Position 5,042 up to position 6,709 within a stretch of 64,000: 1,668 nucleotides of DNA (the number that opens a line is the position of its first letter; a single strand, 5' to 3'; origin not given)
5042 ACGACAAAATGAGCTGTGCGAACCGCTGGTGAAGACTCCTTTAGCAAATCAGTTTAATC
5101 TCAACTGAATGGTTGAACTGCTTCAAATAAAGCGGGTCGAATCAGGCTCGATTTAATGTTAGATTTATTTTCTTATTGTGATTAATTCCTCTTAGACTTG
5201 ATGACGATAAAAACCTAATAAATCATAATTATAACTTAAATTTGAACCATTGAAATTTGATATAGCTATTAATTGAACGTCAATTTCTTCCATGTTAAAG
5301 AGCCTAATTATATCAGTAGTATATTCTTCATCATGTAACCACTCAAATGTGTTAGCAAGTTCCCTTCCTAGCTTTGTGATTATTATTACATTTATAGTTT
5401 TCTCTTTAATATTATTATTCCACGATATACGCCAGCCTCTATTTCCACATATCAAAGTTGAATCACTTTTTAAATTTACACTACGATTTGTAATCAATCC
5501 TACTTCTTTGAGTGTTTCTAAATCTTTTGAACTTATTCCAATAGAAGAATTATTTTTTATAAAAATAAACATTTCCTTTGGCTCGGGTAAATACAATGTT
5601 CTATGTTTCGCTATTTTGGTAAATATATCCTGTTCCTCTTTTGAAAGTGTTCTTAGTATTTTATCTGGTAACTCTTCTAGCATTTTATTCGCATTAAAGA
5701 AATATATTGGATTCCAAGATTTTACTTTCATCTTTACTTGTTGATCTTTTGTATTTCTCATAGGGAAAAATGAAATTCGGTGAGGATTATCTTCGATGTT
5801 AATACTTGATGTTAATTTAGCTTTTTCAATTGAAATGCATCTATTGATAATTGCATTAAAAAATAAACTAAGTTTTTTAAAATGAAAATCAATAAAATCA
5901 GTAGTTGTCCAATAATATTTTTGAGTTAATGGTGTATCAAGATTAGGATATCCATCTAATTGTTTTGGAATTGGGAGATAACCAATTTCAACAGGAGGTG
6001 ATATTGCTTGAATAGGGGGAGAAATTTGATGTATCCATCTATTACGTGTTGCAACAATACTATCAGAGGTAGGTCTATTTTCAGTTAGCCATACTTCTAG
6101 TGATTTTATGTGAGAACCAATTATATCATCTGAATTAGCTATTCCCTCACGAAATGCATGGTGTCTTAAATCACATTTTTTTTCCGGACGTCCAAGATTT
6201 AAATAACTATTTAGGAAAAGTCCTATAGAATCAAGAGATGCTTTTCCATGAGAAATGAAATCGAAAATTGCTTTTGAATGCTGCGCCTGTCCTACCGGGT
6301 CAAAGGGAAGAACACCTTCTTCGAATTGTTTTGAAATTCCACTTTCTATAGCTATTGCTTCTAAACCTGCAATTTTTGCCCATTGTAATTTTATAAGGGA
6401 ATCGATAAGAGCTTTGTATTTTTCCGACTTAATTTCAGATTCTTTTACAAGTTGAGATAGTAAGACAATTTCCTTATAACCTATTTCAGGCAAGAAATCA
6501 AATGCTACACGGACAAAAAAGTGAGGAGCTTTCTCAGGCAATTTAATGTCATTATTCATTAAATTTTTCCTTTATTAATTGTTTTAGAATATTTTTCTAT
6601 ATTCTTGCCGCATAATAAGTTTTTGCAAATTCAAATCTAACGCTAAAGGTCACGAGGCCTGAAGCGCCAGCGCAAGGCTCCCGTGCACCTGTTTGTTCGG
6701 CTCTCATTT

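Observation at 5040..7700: Low-GC island carrying an unrecognised two-gene cassette (single-pass membrane protein + 455-aa soluble protein): candidate novel defence / abortive-infection system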

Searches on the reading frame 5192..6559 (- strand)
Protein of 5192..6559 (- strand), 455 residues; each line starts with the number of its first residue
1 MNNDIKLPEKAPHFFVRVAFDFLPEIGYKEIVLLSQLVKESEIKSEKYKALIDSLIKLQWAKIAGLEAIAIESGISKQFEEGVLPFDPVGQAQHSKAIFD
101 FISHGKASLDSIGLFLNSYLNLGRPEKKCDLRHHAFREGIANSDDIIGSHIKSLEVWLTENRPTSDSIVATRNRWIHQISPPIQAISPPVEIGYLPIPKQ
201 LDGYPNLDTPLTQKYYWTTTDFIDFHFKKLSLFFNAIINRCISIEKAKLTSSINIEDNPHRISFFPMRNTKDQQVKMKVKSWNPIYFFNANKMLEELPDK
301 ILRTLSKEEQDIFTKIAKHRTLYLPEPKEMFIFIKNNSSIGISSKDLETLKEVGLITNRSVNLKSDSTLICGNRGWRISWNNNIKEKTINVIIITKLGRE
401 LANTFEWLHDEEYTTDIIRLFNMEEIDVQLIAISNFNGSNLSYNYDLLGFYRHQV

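Call 3: search_protein_families(library=pfam, proteins=[window:5192-6559:-], max_evalue=1)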
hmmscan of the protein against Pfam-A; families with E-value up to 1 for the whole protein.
window:5192-6559:- (455 aa): 1 family
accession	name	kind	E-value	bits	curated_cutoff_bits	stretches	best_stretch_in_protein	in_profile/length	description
PF10987.13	DUF2806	-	0.018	15.3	24.5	1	337-417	137-220/221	Protein of unknown function (DUF2806)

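Call 4: search_protein_families(library=padloc, proteins=[window:5192-6559:-], max_evalue=1)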
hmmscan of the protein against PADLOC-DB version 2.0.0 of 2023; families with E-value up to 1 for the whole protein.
window:5192-6559:- (455 aa): 0 families

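Call 5: search_protein_families(library=ncbifam, proteins=[window:5192-6559:-], max_evalue=1)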
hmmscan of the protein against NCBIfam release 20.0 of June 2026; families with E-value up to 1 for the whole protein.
window:5192-6559:- (455 aa): 0 families

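Call 6: search_protein_families(library=phrogs, proteins=[window:5192-6559:-], max_evalue=1)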
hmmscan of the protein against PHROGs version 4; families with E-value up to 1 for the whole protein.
window:5192-6559:- (455 aa): 1 family
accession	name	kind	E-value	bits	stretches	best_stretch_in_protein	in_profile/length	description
phrog_2176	-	unknown function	0.13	12.9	1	213-276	62-126/140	-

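Call 8: find_homologous_proteins(query=window:5192-6559:-, max_evalue=0.001)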
Query window:5192-6559:- (455 aa): 9 proteins with E <= 0.001 among 6569 candidates.
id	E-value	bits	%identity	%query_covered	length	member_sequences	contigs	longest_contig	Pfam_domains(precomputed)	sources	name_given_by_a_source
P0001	0.0e+0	1031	100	100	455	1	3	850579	-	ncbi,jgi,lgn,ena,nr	ncbi:MAG: hypothetical protein CVV44_09090 [Spirochaetae bacterium HGW-Spirochaetae-1]|jgi:hypotheti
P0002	5.0e-151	521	51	98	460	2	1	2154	-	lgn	-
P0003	2.2e-138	480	48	100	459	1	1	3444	-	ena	-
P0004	5.8e-137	475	49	98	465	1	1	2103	-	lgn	-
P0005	5.7e-122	426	46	96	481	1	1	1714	-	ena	-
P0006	3.2e-121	423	46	98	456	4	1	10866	-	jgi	-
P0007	4.9e-86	307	39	100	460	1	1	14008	-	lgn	-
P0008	3.2e-72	262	47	60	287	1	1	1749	-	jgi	jgi:hypothetical protein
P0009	1.0e-69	253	44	59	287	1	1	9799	-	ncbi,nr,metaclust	ncbi:MAG: hypothetical protein A2Y90_04555 [Chloroflexi bacterium RBG_13_52_12]|nr:MAG: hypothetical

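Call 10: find_encoding_contigs(protein=P0007, flank=10000, max_places=3)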
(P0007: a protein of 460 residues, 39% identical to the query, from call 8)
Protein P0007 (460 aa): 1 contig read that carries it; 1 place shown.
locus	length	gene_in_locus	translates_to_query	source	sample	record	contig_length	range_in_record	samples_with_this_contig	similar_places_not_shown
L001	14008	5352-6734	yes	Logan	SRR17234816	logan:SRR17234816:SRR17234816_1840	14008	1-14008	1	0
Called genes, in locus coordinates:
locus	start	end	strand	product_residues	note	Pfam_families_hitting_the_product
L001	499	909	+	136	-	PF19898:DUF6371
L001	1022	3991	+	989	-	PF01443:Viral_helicase1 (faint), PF13086:AAA_11, PF13087:AAA_12, PF13538:UvrD_C_2 (faint)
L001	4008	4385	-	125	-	-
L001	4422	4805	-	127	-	PF04851:ResIII (faint)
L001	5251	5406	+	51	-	-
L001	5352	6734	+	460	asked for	-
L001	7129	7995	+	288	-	PF07603:Lcl_C (weak)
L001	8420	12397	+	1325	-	PF09582:AnfO_nitrog (faint), PF14312:FG-GAP_2, PF18962:Por_Secre_tail (weak)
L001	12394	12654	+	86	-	-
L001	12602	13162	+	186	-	PF12833:HTH_18, PF00165:HTH_AraC (weak)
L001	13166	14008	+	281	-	?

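Call 11: find_encoding_contigs(protein=P0006, flank=10000, max_places=3)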
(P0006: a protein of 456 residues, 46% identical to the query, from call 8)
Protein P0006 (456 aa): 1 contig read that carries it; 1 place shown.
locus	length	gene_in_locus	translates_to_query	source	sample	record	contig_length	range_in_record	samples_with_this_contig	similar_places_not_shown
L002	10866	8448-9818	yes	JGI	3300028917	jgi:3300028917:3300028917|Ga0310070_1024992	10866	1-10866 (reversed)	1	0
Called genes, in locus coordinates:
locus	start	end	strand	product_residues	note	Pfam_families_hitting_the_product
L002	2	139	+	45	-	?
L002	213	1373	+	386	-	PF05496:RuvB_N (faint), PF13177:DNA_pol3_delta2, PF13191:AAA_16 (faint), PF13401:AAA_22 (faint), PF00004:AAA, PF22608:DNAX_ATPase_lid (weak), PF12169:DNA_pol3_gamma3, PF21694:DNA_pol3_delta_C (weak), +1 more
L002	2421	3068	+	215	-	PF00697:PRAI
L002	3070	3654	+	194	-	PF02545:Maf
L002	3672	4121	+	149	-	-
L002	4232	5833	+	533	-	PF01180:DHO_dh, PF01207:Dus (weak)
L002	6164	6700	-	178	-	-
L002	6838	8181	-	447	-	PF00239:Resolvase, PF07508:Recombinase, PF13408:Zn_ribbon_recom (weak)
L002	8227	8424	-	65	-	-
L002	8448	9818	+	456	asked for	-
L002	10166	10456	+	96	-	PF01541:GIY-YIG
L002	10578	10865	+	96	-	?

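Call 12: find_encoding_contigs(protein=P0009, flank=10000, max_places=3)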
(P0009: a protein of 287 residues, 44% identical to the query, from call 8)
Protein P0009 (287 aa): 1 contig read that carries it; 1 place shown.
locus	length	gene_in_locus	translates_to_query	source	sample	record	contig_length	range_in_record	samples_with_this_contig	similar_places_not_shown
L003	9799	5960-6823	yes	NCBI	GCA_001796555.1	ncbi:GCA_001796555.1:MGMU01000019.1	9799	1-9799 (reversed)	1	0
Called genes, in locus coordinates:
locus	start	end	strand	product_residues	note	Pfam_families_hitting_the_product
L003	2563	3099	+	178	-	PF13302:Acetyltransf_3, PF00583:Acetyltransf_1 (weak)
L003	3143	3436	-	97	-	-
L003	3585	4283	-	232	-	-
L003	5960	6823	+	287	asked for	-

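Call 14: find_encoding_contigs(protein=P0003, flank=10000, max_places=3)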
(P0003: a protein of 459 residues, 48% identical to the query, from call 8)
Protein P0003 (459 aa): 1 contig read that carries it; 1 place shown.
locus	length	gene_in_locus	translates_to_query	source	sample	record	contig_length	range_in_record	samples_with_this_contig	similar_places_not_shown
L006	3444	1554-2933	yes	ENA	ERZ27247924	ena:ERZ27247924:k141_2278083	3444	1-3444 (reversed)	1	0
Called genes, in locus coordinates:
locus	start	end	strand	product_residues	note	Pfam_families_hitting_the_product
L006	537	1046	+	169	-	PF10543:ORF6N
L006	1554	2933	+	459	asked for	-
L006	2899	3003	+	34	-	-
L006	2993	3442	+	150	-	?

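Call 16: find_encoding_contigs(protein=P0002, flank=10000, max_places=3)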
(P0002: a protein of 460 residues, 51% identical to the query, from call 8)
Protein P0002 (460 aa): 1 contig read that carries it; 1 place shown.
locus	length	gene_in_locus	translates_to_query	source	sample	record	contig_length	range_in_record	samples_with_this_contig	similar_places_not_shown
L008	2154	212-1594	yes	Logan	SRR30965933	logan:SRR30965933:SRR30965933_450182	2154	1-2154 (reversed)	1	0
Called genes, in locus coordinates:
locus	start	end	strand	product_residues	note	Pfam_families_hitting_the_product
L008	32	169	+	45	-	-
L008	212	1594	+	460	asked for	-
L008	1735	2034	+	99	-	-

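Call 17: find_encoding_contigs(protein=P0004, flank=10000, max_places=3)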
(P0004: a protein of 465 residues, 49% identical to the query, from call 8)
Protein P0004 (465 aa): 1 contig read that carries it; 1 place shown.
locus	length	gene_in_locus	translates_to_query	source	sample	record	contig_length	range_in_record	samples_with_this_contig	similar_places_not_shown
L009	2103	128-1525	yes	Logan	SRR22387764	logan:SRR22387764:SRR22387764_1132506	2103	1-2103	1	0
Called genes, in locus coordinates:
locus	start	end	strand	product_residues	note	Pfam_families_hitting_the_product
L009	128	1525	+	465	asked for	-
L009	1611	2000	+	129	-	PF08308:PEGA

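Call 22: find_homologous_proteins(query=A1, max_evalue=0.01)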
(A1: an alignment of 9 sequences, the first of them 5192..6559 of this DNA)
Query A1 (9 sequences) (455 aa, profile of the alignment): 8 proteins with E <= 0.01 among 8000 candidates.
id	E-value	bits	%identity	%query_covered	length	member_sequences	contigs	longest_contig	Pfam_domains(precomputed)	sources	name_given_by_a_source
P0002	9.5e-235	798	51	98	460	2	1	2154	-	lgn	-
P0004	2.0e-231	787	49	98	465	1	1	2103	-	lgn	-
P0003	2.7e-229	780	48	100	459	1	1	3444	-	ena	-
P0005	2.5e-221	754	46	96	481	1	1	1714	-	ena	-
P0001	4.9e-210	717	100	100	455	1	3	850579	-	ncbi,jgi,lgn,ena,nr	ncbi:MAG: hypothetical protein CVV44_09090 [Spirochaetae bacterium HGW-Spirochaetae-1]|jgi:hypotheti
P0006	3.5e-208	710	46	98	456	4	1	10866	-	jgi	-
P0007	1.5e-192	659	39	100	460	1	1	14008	-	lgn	-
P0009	1.6e-140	487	44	59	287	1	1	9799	-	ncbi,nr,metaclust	ncbi:MAG: hypothetical protein A2Y90_04555 [Chloroflexi bacterium RBG_13_52_12]|nr:MAG: hypothetical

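Call 26: search_solved_structures(query=A1, max_evalue=10)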
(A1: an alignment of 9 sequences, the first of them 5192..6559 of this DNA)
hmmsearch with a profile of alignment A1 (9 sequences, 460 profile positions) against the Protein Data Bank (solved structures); distinct sequences matched with E-value up to 10: 2.
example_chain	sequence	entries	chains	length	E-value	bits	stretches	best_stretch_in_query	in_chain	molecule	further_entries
7jlv_A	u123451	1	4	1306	0.28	13.5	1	253-403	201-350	Disease resistance protein Roq1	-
7jlu_A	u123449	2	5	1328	0.29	13.4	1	253-403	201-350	Disease resistance protein Roq1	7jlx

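Call 41: predict_structure(alignment_id=A1)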
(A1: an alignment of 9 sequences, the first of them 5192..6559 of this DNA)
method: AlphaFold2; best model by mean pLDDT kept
length: 455 residues; sequences in the alignment: 9
mean_pLDDT: 70.4   pTM: 0.53
mean pLDDT of the five models: 70.4, 69.0, 68.5, 66.1, 62.0
residues with pLDDT >= 90: 29; 70-90: 257; 50-70: 105; < 50: 64
segments of 3 or more residues with pLDDT < 50: 1-11, 250-296, 437-440
pLDDT, mean of each block of 10 residues (from residue 1): 36 52 67 73 69 81 80 74 60 75 89 88 79 86 88 87 86 70 57 77 59 82 92 91 77 36 28 36 35 46 69 75 74 64 78 81 84 81 74 79 66 74 82 59 73 71
secondary structure, 60 per line:
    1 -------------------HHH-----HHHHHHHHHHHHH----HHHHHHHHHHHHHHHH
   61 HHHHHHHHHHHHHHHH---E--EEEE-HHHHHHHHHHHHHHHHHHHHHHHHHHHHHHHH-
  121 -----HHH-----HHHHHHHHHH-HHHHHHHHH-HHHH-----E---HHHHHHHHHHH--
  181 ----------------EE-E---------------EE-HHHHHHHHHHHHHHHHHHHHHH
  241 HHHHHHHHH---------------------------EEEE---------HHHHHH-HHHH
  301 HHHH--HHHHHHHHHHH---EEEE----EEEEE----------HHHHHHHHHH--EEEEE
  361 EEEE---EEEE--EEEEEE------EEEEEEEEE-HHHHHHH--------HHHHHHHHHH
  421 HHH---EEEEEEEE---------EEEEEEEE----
elements in order: H28-40 H45-76 E83-86 H88-119 H134-143 H145-153 H155-158 H168-178 H219-249 E277-280 H290-295 H297-304 H307-317 E321-324 E329-333 H344-353 E356-364 E368-371 E374-379 E386-394 H396-402 H411-423 E427-434 E444-451

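Call 50: search_protein_families(library=pfam, proteins=[L001:4008-4385:-, L001:4422-4805:-, L002:8227-8424:-, L002:6164-6700:-, L008:1735-2034:+], max_evalue=0.1)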
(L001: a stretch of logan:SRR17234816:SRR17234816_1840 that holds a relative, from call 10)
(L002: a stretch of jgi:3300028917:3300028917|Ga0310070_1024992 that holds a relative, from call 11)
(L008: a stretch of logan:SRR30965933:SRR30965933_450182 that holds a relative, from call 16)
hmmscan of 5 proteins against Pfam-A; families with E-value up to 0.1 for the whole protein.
L001:4008-4385:- (125 aa): 0 families

L001:4422-4805:- (127 aa): 2 families
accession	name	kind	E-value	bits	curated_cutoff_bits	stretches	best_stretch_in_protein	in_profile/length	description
PF04851.21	ResIII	-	2.3e-05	24.8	22.5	1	44-91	2-50/164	Type III restriction enzyme, res subunit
PF13156.12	Mrr_cat_2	-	0.0025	18.1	22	1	3-34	93-124/127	Restriction endonuclease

L002:8227-8424:- (65 aa): 1 family
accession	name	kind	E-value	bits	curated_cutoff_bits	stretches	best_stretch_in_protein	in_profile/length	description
PF01122.25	Cobalamin_bind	-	0.057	12.8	25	1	6-51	131-176/317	Eukaryotic cobalamin-binding protein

L002:6164-6700:- (178 aa): 0 families

L008:1735-2034:+ (99 aa): 1 family
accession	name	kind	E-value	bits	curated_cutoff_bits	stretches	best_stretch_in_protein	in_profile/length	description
PF13392.12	HNH_3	-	0.066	13.3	24.8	1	38-57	18-38/46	HNH endonuclease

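Call 53: search_protein_families(library=pfam, alignment_id=A1, max_evalue=10)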
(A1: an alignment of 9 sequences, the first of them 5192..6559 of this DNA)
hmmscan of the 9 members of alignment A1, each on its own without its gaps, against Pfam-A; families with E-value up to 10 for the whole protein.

A. member 1, window:5192-6559:- (455 aa): 1 family
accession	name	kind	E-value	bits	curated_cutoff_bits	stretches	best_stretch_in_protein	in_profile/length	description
PF10987.13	DUF2806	-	0.018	15.3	24.5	1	337-417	137-220/221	Protein of unknown function (DUF2806)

B. families by the number of members that match (of 9 scanned): 9 families
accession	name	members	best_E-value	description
PF10987.13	DUF2806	6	5.8e-05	Protein of unknown function (DUF2806)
PF19601.4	DUF6106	1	0.054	Family of unknown function (DUF6106)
PF06241.17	Castor_Poll_mid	1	0.097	Castor and Pollux, part of voltage-gated ion channel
PF05833.16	NFACT_N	1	0.11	NFACT N-terminal and middle domains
PF01035.26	DNA_binding_1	1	0.11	6-O-methylguanine DNA methyltransferase, DNA binding domain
PF05847.17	Baculo_LEF-3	1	0.19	Nucleopolyhedrovirus late expression factor 3 (LEF-3)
PF04484.17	QWRF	1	0.21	QWRF family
PF14606.12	Lipase_GDSL_3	1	0.35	GDSL-like Lipase/Acylhydrolase family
PF20648.2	DUF6809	1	0.37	Family of unknown function (DUF6809)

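Call 59: fold_search(model_id=the predicted structure, library=pdb)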
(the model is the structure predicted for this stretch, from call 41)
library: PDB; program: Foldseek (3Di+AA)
matches with E <= 10: 165; with E <= 0.001: 0
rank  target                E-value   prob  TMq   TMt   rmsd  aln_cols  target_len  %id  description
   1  4phq_B                6.0e-01  0.15  0.13  0.20  26.3       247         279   13  ClyA CC6/264 ox (6-303) (released 2014-09-24)
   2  4j15_A                7.2e-01  0.14  0.08  0.08  11.1       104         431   10  Crystal structure of human cytosolic aspartyl-tRNA synthetase, a component of multi-tRNA synthetase complex (released 2013-05-15)
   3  4gla_C                7.9e-01  0.21  0.07  0.27  13.0       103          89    6  OBody NL8 bound to hen egg-white lysozyme (released 2013-08-14)
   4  8d3t_D                1.1e+00  0.13  0.08  0.09  16.6       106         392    8  Crystal structure of GalS1 from Populus trichocarpas (released 2023-03-15)
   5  4phq_C                1.2e+00  0.09  0.13  0.19  26.8       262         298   14  ClyA CC6/264 ox (6-303) (released 2014-09-24)
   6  6ey4                  1.4e+00  0.06  0.18  0.17  36.2       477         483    8  Periplasmic domain (residues 36-513) of GldM (released 2018-02-07)
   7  5xey_D                1.6e+00  0.04  0.06  0.09  13.1        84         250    8  Discovery and structural analysis of a phloretin hydrolase from the opportunistic pathogen Mycobacterium abscessus (released 2018-05-02)
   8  7bfq_B                1.6e+00  0.03  0.07  0.06  20.1       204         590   11  Structure of the Integrator cleavage module with extended INTS4 and rigid body docked INTS9/11 CTD (released 2021-03-24)
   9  9ly2_R                1.8e+00  0.09  0.19  0.23  17.4       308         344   12  A Cryo-EM structure of LA-PTH-PTH1R-V2RT-Beta-arrestin1 complex (state 1 conformation) (released 2026-03-04)
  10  4pho_C                1.8e+00  0.08  0.13  0.19  27.2       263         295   13  ClyA CC6/264 ox (2-303) (released 2014-09-24)
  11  3g9g                  1.9e+00  0.04  0.09  0.15  25.8       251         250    9  Crystal Structure of the N-terminal EFC/F-BAR domain of Syp1 (released 2009-09-22)
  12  1ue6_B                2.1e+00  0.06  0.06  0.20  14.2       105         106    5  Crystal structure of the single-stranded dna-binding protein from mycobacterium tuberculosis (released 2004-02-10)
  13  6iko_A                2.1e+00  0.03  0.08  0.11  39.2       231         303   12  Crystal structure of mouse GAS7cb (released 2019-10-16)
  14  9gm7_C                2.2e+00  0.03  0.11  0.12  44.8       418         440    9  MukBEF in a nucleotide-bound state with open neck gate (monomer) (released 2025-03-26)
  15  9lxp_R                2.4e+00  0.09  0.19  0.25  18.1       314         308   12  A Cryo-EM structure of LA-PTH-PTH1R-Beta-arrestin1 complex (state 2 conformation) (released 2026-03-04)
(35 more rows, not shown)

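Call 63: find_related_loci(query=A1, collection=viral_contigs, flank=8000)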
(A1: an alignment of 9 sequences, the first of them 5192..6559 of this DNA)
Query A1 (455 aa) in viral_contigs; peptide patterns used: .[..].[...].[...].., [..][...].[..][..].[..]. (x = any residue, [..] = any of these).
352 stretches matched a pattern, but none encodes a relative of the query by tblastn (E <= 1e-3).

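Call 73: search_protein_families(library=padloc, alignment_id=A1, max_evalue=10)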
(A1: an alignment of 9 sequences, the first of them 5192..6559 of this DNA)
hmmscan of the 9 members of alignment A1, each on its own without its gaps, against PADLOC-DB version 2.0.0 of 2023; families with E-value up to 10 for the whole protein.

A. member 1, window:5192-6559:- (455 aa): 0 families

B. families by the number of members that match (of 9 scanned): 2 families
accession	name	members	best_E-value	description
PDLC01177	CorA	1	0.0043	CorA-like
PDLC04113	JukA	1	0.037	-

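Call 78: search_dna_similar(query=window:5192-6559:-, collection=phages, mode=protein, max_evalue=0.01, max_rows=10)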
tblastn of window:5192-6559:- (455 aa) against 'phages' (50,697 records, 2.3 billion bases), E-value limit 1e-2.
No match.

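Call 79: search_dna_similar(query=window:5192-6559:-, collection=plasmids, mode=protein, max_evalue=0.01, max_rows=10)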
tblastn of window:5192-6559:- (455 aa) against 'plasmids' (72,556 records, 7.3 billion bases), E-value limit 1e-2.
No match.
